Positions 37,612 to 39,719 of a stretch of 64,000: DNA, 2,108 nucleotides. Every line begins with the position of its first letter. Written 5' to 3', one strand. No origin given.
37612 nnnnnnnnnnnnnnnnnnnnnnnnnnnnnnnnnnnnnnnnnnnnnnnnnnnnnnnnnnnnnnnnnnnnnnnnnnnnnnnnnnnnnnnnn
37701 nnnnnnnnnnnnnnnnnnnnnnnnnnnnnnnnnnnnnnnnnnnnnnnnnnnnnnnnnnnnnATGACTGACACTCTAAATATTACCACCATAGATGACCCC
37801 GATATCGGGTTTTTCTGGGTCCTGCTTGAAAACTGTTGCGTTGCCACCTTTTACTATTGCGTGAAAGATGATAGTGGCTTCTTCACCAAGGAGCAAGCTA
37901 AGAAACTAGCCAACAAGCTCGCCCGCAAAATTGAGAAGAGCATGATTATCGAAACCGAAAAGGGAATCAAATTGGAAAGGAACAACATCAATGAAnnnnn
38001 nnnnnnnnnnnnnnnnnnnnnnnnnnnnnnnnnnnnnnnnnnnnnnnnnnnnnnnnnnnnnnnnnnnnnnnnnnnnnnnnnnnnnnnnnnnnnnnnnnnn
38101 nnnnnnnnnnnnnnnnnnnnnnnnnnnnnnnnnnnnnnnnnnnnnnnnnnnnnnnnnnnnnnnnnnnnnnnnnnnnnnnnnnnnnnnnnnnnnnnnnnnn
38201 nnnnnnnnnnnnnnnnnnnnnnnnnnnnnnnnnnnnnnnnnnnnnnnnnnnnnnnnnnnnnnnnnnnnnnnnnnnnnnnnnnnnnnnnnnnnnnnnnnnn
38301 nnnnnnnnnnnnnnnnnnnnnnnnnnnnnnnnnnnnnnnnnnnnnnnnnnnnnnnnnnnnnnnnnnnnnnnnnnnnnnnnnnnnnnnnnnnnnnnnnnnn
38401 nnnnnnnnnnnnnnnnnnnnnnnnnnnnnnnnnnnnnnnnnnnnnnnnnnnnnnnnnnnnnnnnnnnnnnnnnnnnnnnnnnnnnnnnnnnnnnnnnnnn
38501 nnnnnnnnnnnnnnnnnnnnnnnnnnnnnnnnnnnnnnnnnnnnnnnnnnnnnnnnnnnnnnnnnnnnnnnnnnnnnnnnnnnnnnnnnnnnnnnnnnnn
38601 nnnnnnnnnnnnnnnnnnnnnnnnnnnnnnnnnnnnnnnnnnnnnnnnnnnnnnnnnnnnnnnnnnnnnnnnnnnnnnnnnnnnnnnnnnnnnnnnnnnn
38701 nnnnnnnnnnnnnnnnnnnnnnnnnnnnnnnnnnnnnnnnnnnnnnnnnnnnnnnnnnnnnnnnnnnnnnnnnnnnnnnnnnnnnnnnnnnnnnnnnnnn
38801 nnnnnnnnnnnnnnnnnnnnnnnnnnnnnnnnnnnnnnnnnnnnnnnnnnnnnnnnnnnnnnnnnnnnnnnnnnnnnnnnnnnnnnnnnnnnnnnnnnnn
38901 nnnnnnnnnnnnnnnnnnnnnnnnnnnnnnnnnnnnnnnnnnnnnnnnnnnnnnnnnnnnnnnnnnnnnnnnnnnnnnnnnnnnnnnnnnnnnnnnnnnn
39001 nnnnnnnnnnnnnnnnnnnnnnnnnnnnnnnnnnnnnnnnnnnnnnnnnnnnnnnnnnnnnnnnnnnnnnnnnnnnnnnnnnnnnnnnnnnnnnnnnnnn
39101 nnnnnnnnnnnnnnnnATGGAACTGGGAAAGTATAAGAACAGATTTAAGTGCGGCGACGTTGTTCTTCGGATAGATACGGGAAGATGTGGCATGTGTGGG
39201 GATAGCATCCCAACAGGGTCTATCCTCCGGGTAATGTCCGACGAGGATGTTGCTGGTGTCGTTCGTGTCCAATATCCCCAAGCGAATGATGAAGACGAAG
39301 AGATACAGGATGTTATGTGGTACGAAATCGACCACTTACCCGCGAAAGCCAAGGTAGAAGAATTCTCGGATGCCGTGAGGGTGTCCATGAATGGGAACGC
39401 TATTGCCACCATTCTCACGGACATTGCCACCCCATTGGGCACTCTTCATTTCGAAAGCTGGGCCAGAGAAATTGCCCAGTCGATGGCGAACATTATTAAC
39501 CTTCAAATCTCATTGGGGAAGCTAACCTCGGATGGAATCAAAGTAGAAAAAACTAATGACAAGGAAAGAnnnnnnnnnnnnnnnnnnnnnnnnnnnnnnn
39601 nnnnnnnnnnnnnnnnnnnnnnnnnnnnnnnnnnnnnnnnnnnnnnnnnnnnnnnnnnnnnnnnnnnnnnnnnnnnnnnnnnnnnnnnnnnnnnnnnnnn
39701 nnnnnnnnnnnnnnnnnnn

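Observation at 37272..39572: Tandem array of six overlapping ~80-aa paralogs, followed by a second paralog pair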

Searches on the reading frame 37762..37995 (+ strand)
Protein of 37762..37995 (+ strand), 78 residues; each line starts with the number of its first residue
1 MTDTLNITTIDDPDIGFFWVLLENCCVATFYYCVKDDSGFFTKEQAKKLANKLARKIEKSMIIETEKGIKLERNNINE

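Call 8: search_protein_families(library=phrogs, proteins=[window:37762-37995:+], max_evalue=0.1)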
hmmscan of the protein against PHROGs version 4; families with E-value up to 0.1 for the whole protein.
window:37762-37995:+ (78 aa): 0 families

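Call 9: search_protein_families(library=pfam, proteins=[window:37762-37995:+], max_evalue=0.1)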
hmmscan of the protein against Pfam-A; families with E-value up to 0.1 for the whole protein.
window:37762-37995:+ (78 aa): 1 family
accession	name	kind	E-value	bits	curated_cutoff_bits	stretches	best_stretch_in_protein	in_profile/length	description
PF19122.5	DUF5806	-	0.061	13.6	33.5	1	27-67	84-122/148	Family of unknown function (DUF5806)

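Call 15: list_cluster_members(proteins=[P0050, P0105, P0061, window:37762-37995:+, window:37272-37523:+])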
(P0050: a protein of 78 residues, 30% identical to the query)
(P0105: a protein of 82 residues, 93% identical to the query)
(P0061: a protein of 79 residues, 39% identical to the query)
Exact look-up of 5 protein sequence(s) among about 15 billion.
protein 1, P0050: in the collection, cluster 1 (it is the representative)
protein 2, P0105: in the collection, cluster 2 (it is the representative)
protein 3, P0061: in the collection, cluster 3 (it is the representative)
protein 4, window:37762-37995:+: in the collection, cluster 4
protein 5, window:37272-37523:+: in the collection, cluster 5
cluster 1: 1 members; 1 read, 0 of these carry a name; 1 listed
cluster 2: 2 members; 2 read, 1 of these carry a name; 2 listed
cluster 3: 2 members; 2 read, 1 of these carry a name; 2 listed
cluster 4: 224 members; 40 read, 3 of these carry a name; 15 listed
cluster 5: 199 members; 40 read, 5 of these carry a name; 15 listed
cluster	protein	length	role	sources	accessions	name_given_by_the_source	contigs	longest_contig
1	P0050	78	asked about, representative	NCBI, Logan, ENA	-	-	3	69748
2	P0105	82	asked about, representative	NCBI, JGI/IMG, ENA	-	hypothetical protein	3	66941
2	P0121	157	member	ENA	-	-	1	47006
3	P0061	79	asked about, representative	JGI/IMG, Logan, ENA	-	hypothetical protein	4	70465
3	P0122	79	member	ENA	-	-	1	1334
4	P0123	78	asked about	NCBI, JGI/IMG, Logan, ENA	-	hypothetical protein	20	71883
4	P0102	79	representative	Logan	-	-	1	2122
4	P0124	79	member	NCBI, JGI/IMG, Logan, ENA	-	hypothetical protein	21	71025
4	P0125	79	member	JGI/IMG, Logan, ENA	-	hypothetical protein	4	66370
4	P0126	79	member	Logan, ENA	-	-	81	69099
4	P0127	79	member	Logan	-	-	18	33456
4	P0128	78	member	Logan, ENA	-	-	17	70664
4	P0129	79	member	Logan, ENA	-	-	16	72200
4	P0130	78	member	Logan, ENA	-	-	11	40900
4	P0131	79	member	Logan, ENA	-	-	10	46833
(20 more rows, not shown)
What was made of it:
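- The exact proteins persist on up to 151 contigs from many samples (call 15).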

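Call 16: find_encoding_contigs(protein=window:37762-37995:+, flank=6000, max_places=8)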
Protein window:37762-37995:+ (78 aa): 20 contigs read that carry it; 8 places shown.
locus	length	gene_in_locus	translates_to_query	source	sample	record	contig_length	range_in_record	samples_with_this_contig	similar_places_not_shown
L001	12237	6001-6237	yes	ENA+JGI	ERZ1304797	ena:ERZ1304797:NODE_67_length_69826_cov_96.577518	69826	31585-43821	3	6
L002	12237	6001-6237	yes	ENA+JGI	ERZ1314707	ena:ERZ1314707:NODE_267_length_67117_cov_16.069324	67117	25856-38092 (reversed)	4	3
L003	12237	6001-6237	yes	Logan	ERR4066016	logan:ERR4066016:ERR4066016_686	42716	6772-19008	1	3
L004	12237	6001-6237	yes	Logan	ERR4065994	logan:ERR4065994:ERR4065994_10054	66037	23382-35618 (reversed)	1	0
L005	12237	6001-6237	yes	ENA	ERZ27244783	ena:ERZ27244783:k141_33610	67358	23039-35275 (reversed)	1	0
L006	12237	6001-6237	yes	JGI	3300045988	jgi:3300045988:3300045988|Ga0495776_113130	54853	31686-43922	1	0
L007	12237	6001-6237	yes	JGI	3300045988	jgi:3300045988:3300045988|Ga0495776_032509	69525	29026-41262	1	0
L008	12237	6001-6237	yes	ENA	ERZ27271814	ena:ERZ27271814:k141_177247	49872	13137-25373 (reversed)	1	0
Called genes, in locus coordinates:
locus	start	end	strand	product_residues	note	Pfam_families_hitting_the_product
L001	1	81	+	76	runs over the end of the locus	-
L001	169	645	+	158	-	-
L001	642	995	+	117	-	-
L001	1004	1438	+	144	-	-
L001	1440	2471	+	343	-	-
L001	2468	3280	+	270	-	-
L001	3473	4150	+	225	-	-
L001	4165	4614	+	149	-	-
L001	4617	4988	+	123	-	-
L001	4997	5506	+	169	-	-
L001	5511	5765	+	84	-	-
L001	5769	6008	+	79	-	-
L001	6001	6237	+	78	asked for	-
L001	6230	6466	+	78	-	-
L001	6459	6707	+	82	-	-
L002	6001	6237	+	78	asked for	-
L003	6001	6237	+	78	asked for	-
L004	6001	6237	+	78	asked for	-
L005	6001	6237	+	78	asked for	-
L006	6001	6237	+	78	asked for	-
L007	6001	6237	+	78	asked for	-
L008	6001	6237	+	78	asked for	-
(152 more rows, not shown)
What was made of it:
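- Checked: Both agree with the public gene calls on identical contigs (call 16).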

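Call 36: predict_structure(alignment_id=A2)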
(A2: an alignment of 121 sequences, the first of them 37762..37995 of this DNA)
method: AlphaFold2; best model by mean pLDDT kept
length: 78 residues; sequences in the alignment: 121
mean_pLDDT: 78.6   pTM: 0.63
mean pLDDT of the five models: 78.6, 78.2, 77.9, 77.6, 74.9
residues with pLDDT >= 90: 39; 70-90: 14; 50-70: 14; < 50: 11
segments of 3 or more residues with pLDDT < 50: 68-78
pLDDT, mean of each block of 10 residues (from residue 1): 77 94 93 79 94 90 53 43
secondary structure, 60 per line:
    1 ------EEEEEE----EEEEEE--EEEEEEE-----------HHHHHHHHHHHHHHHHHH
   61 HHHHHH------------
elements in order: E7-12 E17-22 E25-31 H43-66
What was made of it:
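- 37762..37998 (+): Paralog 3 (78 aa, pI 5.1); the copy that was modelled. AF2 model with pLDDT 78.6: strands 7-12, 17-22 and 25-31, helix 43-66, and an unstructured C-terminal tail (call 36).
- On Arm-DNA-bind_4 (PF14657, integrase arm / AP2-like DNA-binding domain): The AF2 model has strands 7-12, 17-22 and 25-31 and helix 43-66 (call 36).
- On dsRNA-binding domain (PF00035): The model has no N-terminal helix (call 36).
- The fold core is confident (pLDDT >90) (call 36).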

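Call 46: fold_search(model_id=the predicted structure, library=viral)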
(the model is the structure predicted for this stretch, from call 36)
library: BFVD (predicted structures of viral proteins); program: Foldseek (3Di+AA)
matches with E <= 10: 642; with E <= 0.001: 0
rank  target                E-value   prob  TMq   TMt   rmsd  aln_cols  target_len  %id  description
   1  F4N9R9                9.0e-02  0.96  0.46  0.59   3.0        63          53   21  Uncharacterized protein [Pantoea phage LIMEzero]
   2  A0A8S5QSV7            2.7e-01  0.44  0.32  0.25   6.2        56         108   14  Uncharacterized protein (Fragment) [Podoviridae sp. ctaUh10]
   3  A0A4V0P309            3.0e-01  0.69  0.47  0.28   9.7        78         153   23  (no name in the UniProt tables at hand)
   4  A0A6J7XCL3            3.5e-01  0.93  0.54  0.42   4.2        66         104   23  Uncharacterized protein [uncultured Caudovirales phage]
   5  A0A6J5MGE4            3.7e-01  0.60  0.42  0.48   7.3        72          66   15  Uncharacterized protein [uncultured Caudovirales phage]
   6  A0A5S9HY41            4.8e-01  0.75  0.41  0.39   4.3        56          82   23  Uncharacterized protein [Tenacibaculum phage PTm5]
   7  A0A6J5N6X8            5.1e-01  0.28  0.36  0.29   7.4        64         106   12  Uncharacterized protein [uncultured Caudovirales phage]
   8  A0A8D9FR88            5.1e-01  0.14  0.30  0.19   6.2        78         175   15  Nicotinamide-nucleotide amidohydrolase PncC [uncultured marine phage]
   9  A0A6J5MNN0            5.4e-01  0.80  0.55  0.49   7.3        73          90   10  Uncharacterized protein [uncultured Caudovirales phage]
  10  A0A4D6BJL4            5.4e-01  0.44  0.42  0.34   5.4        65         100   17  (no name in the UniProt tables at hand)
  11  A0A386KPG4            6.2e-01  0.54  0.44  0.17   5.8        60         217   15  Uncharacterized protein [Microbacterium phage ValentiniPuff]
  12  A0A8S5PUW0            6.2e-01  0.51  0.43  0.36   4.3        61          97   15  Uncharacterized protein [Siphoviridae sp. ct9GL2]
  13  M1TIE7                6.2e-01  0.47  0.37  0.15   3.6        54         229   18  RNase3 [Sweet potato chlorotic stunt virus]
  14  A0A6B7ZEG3            6.2e-01  0.23  0.31  0.15   6.8        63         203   16  Uncharacterized protein [Klebsiella phage N1M2]
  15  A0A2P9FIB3            6.6e-01  0.57  0.37  0.56   3.1        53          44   23  (no name in the UniProt tables at hand)
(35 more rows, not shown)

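Call 53: search_solved_structures(query=A2, max_evalue=10, show_alignments=2)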
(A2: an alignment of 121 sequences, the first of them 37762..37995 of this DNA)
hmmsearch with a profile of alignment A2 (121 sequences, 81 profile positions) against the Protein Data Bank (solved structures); distinct sequences matched with E-value up to 10: 5.
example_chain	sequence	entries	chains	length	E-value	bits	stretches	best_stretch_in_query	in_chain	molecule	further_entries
2aao_A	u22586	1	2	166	0.44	13.9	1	20-45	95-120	Calcium-dependent protein kinase, isoform AK1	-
1qu6_A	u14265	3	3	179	0.89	12.9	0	30-54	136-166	PROTEIN KINASE PKR | Interferon-induced, double-stranded RNA-activated protein kinase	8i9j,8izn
8bw8_B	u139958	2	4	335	1.1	12.6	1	5-66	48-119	Connector enhancer of KSR protein CNK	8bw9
2imj_A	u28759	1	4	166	2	11.8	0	28-56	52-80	Hypothetical protein DUF1348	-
8sk7_X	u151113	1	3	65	2.7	11.4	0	45-71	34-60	HA_20 minibinder (RFdiffusion-designed)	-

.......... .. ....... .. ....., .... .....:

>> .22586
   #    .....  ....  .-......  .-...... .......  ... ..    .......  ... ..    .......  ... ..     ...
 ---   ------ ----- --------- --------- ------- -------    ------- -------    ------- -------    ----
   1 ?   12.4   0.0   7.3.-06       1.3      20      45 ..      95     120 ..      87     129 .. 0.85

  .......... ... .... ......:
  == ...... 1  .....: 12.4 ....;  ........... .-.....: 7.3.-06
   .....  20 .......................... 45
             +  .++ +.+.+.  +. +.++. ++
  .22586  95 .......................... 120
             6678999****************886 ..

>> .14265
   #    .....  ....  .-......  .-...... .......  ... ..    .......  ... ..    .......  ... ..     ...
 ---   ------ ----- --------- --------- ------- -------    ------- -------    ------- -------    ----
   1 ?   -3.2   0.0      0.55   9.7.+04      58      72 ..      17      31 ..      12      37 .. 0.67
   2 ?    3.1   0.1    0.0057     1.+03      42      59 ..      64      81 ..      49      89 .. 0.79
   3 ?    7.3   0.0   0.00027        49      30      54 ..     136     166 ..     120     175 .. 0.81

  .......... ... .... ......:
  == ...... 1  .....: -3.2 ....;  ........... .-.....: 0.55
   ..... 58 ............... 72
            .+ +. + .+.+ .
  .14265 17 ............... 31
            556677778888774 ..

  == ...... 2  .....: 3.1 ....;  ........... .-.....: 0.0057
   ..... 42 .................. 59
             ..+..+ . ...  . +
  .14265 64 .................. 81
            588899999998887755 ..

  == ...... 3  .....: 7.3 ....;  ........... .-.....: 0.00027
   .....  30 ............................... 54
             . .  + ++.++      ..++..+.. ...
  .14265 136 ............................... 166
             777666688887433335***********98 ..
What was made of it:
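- On dsRNA-binding domain (PF00035): PKR scores E 0.89 in the PDB hmmsearch (call 53).
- Closest known: dsRNA-binding domain. Same: The helix start S/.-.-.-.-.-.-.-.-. resembles the KKxAK region of the dsRBD (call 53).
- Closest known: dsRNA-binding domain. Different: The PDB hmmsearch gives E 0.89 (call 53).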

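Call 56: search_protein_families(library=pfam, alignment_id=A2, max_evalue=10)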
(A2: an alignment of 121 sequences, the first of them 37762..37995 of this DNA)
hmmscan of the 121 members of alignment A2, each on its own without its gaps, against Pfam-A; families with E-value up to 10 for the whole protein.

A. member 1, window:37762-37995:+ (78 aa): 1 family
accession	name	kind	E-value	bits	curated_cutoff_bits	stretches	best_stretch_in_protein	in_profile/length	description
PF19122.5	DUF5806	-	0.061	13.6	33.5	1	27-67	84-122/148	Family of unknown function (DUF5806)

B. families by the number of members that match (of 121 scanned): 33 families (the first 25 are shown)
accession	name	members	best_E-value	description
PF14657.12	Arm-DNA-bind_4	50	0.013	Arm DNA-binding domain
PF23298.1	FZ_RECK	13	0.0044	RECK, frizzled-like domain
PF13341.12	RAG2_PHD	12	0.046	RAG2 PHD domain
PF08087.16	Toxin_18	10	0.079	Conotoxin O-superfamily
PF20484.3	DUF6723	8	0.0084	Family of unknown function (DUF6723)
PF16033.10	DUF4789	8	0.014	Domain of unknown function (DUF4789)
PF13991.11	BssS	8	0.12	BssS protein family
PF24024.1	DUF7336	5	0.038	Domain of unknown function (DUF7336)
PF02901.20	PFL-like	5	0.049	Pyruvate formate lyase-like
PF13056.11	DUF3918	4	0.019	Protein of unknown function (DUF3918)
PF19122.5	DUF5806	4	0.031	Family of unknown function (DUF5806)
PF07807.16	RED_C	3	0.011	RED-like protein C-terminal region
PF22198.1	GKRP_SIS_2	3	0.098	Glucokinase regulatory protein, second SIS domain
PF25755.1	Phage_T3_1_05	3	0.14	Enterobacteria phage T3 gene 1.05 protein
PF08148.17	DSHCT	2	0.051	DSHCT (NUC185) domain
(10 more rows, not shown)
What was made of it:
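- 50 of 121 members give sub-threshold Pfam hits to the Arm DNA-binding domain PF14657 (best E 0.013, call 56).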

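Call 89: search_protein_families(library=ncbifam, proteins=[window:37762-37995:+], max_evalue=1)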
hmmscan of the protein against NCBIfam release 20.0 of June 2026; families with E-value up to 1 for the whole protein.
window:37762-37995:+ (78 aa): 1 family
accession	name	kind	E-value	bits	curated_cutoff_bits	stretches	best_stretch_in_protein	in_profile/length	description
TIGR04438.1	small_Trp_rich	hypoth_equivalog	0.079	13.1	36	1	18-60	26-68/76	TIGR04438 family Trp-rich protein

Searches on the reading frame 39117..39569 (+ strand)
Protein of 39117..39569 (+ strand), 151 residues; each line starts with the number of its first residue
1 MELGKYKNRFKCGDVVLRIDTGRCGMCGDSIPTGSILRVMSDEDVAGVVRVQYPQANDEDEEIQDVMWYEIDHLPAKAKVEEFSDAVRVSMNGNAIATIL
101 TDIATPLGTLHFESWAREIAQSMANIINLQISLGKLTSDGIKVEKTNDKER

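Call 8: search_protein_families(library=phrogs, proteins=[window:39117-39569:+], max_evalue=0.1)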
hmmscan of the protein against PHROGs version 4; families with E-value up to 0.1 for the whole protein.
window:39117-39569:+ (151 aa): 0 families

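Call 9: search_protein_families(library=pfam, proteins=[window:39117-39569:+], max_evalue=0.1)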
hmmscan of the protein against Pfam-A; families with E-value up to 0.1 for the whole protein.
window:39117-39569:+ (151 aa): 1 family
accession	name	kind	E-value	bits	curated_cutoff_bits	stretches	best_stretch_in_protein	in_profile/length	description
PF09718.15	Tape_meas_lam_C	-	0.067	13.7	23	1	97-134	37-73/76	Lambda phage tail tape-measure protein (Tape_meas_lam_C)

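Call 28: find_homologous_proteins(query=window:39117-39569:+, max_evalue=0.01)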
Query window:39117-39569:+ (151 aa): 42 proteins with E <= 0.01 among 111 candidates.
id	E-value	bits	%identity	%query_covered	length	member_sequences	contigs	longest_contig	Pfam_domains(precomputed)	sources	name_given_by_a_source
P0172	1.3e-92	326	99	100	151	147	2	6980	-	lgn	-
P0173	1.2e-89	316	96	100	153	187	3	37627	-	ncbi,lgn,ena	-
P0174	7.1e-77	275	86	96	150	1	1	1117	-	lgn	-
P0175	4.0e-75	269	88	96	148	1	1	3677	-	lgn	-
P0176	2.4e-73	263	86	100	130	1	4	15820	-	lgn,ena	-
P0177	3.6e-72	259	80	100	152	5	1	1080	-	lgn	-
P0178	1.1e-70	254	79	100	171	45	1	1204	-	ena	-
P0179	5.8e-70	252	78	100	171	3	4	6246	-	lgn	-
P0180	5.6e-69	249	75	100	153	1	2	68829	-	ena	-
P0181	1.0e-66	242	77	96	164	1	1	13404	-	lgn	-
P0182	5.3e-66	239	77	96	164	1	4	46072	-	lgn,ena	-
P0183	1.0e-65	238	76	96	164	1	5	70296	-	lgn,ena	-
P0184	1.9e-65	237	84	93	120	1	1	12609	-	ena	-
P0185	8.3e-65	235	72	100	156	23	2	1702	-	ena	-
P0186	3.9e-64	233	72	100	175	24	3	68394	-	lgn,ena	-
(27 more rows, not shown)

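Call 55: predict_structure(alignment_id=A3)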
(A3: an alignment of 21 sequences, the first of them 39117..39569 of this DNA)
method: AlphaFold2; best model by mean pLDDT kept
length: 151 residues; sequences in the alignment: 21
mean_pLDDT: 75.7   pTM: 0.55
mean pLDDT of the five models: 75.7, 73.9, 73.7, 73.3, 65.2
residues with pLDDT >= 90: 32; 70-90: 76; 50-70: 23; < 50: 20
segments of 3 or more residues with pLDDT < 50: 1-5, 139-151
pLDDT, mean of each block of 10 residues (from residue 1): 56 82 58 80 86 69 82 80 90 83 90 92 87 61 43 39
secondary structure, 60 per line:
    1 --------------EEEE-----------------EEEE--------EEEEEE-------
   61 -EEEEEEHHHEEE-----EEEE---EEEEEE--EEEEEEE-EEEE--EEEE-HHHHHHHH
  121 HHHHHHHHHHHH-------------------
elements in order: E15-18 E36-39 E48-53 E62-67 E71-73 E79-82 E86-91 E94-100 E102-105 E108-111 H113-132
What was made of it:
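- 39117..39572 (+): Gene 8 (151 aa). An N-terminal SH3/KOW-like barrel (aa about 10-75, with a C-x2-C insert) is followed by a seventh copy of the paralog module (aa 83-151). Its stop overlaps the endolysin start by 17 nt. It is present in every array-bearing relative examined. AF2 model (call 55).
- On SH3-like / KOW barrel (N-domains of genes 7 and 8): AF2 gives strands at 15-18, 36-39, 48-53, 62-67 and 71-73 (call 55).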

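Call 89: search_protein_families(library=ncbifam, proteins=[window:39117-39569:+], max_evalue=1)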
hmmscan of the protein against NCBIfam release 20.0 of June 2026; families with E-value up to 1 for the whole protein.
window:39117-39569:+ (151 aa): 1 family
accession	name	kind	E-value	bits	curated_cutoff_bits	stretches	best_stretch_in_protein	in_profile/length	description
NF005314.0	PRK06848.1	equivalog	0.0018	18.3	131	1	15-66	44-94/139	cytidine deaminase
